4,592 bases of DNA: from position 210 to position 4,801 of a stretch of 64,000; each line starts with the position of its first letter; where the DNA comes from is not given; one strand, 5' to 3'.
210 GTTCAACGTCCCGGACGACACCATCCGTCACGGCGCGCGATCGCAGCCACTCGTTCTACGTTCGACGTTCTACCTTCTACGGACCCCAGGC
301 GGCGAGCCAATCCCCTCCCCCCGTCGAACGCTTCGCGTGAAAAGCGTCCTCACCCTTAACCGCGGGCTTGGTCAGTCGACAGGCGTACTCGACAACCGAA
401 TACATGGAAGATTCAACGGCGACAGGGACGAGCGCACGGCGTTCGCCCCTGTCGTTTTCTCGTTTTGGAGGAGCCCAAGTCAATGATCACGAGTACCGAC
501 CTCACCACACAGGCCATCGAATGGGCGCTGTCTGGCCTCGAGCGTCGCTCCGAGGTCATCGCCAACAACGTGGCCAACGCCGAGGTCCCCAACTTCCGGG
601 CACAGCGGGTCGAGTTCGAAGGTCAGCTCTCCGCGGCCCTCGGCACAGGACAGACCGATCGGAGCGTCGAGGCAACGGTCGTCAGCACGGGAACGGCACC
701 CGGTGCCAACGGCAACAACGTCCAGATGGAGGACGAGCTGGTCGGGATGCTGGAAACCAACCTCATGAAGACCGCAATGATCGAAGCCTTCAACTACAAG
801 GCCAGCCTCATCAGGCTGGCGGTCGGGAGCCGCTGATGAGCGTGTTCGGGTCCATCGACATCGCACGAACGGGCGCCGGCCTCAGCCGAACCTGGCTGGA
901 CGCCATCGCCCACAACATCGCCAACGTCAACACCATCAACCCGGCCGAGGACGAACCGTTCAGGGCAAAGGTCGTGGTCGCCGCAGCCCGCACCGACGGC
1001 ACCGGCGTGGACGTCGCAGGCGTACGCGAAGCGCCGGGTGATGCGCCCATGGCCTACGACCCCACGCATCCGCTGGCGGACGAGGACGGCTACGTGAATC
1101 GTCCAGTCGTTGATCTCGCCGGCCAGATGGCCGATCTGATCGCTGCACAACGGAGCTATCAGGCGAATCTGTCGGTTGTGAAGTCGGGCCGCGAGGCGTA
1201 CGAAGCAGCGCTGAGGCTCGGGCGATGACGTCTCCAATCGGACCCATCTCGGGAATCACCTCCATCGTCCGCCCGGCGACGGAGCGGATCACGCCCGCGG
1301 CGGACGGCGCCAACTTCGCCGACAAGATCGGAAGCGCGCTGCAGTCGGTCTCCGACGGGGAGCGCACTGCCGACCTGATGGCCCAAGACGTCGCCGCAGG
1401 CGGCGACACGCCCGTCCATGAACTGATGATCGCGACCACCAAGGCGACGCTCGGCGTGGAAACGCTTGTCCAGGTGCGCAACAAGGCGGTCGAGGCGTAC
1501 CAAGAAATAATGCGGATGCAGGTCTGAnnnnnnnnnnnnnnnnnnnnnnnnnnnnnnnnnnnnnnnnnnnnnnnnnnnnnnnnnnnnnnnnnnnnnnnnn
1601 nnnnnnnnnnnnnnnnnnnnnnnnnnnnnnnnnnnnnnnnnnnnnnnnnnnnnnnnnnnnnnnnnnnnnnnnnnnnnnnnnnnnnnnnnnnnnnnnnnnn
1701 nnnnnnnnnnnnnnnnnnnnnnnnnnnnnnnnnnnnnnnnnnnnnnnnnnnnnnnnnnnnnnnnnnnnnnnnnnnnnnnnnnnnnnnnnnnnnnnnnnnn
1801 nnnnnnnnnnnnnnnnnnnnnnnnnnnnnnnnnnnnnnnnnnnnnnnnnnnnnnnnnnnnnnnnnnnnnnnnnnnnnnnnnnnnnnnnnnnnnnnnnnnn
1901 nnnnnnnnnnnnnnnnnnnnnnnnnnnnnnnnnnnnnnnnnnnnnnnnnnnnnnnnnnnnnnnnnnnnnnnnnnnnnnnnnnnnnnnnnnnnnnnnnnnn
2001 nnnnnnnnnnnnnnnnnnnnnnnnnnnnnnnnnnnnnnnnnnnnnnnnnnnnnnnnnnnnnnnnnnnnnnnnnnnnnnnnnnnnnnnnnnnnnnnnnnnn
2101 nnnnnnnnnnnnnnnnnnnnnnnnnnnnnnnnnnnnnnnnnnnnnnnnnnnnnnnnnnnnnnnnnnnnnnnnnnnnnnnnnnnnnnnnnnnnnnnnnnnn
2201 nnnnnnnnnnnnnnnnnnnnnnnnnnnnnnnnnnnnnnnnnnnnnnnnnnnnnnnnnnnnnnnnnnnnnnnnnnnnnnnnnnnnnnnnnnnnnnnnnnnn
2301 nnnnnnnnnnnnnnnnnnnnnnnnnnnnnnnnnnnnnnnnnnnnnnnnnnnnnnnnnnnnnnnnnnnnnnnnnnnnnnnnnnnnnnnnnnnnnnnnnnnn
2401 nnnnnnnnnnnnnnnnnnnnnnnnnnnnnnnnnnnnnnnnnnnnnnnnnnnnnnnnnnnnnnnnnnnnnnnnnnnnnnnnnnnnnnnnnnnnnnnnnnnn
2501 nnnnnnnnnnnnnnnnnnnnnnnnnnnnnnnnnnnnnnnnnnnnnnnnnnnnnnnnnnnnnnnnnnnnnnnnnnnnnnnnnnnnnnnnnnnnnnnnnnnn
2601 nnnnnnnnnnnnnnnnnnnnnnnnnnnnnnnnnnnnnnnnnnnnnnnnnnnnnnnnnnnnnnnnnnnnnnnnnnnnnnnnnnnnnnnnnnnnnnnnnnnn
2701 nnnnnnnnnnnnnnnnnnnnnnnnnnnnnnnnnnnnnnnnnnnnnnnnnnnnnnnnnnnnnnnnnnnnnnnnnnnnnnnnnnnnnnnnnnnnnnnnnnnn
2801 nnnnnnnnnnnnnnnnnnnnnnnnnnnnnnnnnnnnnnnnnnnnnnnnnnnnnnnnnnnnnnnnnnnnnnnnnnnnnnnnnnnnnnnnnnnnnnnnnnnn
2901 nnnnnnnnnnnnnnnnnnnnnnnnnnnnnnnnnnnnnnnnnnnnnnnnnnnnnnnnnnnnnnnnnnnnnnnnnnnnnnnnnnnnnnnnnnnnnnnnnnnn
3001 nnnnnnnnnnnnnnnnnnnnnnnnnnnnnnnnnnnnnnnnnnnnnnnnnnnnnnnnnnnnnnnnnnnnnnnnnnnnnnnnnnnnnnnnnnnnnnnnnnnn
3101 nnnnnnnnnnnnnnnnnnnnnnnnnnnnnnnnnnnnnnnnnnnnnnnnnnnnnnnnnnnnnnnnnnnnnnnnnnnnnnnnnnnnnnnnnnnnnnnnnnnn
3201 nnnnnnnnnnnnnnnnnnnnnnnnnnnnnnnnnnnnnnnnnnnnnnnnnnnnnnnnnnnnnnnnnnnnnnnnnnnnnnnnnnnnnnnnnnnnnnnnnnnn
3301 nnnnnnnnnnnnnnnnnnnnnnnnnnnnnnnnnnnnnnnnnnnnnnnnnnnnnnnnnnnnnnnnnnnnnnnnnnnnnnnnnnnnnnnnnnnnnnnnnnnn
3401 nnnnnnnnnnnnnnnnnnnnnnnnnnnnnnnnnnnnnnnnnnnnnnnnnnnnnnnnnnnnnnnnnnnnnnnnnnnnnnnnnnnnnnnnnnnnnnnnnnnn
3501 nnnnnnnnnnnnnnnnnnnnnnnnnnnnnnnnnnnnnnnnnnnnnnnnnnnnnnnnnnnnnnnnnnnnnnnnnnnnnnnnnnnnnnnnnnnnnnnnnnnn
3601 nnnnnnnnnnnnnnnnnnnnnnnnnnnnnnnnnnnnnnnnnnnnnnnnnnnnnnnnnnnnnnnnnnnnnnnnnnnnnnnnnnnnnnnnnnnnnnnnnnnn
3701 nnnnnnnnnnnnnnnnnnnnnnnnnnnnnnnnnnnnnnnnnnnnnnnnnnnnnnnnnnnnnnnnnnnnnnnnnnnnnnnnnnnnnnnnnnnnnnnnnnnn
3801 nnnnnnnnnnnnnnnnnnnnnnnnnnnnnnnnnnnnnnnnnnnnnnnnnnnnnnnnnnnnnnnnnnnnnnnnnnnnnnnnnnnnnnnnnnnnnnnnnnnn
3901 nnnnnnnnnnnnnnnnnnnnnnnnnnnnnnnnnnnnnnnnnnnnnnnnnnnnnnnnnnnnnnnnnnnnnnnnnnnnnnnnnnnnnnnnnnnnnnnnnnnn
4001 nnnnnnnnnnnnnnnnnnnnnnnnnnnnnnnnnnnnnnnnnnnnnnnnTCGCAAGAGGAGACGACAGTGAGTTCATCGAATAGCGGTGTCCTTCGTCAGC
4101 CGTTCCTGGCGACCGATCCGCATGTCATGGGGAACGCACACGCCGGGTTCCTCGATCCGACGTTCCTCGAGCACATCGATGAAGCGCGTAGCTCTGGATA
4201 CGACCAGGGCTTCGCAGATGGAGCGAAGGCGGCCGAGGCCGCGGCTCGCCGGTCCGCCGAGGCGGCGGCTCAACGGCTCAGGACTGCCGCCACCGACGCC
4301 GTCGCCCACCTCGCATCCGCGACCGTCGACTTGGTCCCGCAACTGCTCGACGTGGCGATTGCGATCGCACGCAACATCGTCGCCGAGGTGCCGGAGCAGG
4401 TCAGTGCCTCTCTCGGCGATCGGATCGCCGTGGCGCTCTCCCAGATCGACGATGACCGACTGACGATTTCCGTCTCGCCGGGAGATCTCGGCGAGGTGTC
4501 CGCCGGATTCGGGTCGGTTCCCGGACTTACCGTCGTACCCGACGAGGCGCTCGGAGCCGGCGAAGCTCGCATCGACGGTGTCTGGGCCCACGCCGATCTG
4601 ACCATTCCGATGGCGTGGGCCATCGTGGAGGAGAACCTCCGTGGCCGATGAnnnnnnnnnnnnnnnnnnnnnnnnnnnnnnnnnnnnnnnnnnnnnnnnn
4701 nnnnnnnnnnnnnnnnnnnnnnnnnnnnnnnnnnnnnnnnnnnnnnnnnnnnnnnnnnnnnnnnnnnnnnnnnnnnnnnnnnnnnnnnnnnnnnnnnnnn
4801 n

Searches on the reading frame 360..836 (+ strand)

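Call 26: search_protein_families(library=pfam, proteins=[window:360-836:+], max_evalue=0.01)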
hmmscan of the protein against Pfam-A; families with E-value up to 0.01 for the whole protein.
window:360-836:+ (158 aa): 1 family
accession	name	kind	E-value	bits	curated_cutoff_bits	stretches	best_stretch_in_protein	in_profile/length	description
PF00460.25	Flg_bb_rod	-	4.8e-05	23.7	20.7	1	56-80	7-31/31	Flagella basal body rod protein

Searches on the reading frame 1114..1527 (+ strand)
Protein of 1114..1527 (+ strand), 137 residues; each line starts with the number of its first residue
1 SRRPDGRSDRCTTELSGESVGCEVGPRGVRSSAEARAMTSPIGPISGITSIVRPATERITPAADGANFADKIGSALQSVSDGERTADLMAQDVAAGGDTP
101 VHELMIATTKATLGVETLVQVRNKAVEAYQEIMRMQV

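Call 26: search_protein_families(library=pfam, proteins=[window:1114-1527:+], max_evalue=0.01)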
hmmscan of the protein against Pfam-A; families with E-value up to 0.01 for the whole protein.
window:1114-1527:+ (137 aa): 1 family
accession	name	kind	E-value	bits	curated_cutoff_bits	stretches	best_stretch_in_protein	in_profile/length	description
PF02049.23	FliE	-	1.7e-24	86.2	22.4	1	60-137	12-89/89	Flagellar hook-basal body complex protein FliE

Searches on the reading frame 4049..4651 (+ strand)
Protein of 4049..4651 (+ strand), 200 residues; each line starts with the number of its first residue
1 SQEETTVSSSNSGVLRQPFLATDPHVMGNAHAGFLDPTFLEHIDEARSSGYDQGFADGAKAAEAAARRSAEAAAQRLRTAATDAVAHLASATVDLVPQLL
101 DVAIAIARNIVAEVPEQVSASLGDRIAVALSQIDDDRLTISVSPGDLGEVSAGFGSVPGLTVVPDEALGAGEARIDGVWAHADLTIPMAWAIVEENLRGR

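Call 26: search_protein_families(library=pfam, proteins=[window:4049-4651:+], max_evalue=0.01)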
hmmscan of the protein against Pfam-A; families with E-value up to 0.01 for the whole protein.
window:4049-4651:+ (200 aa): 1 family
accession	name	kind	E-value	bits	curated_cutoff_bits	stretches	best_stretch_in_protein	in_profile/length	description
PF02108.21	FliH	-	4.2e-08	33.6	24.1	1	72-188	2-123/128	Flagellar assembly protein FliH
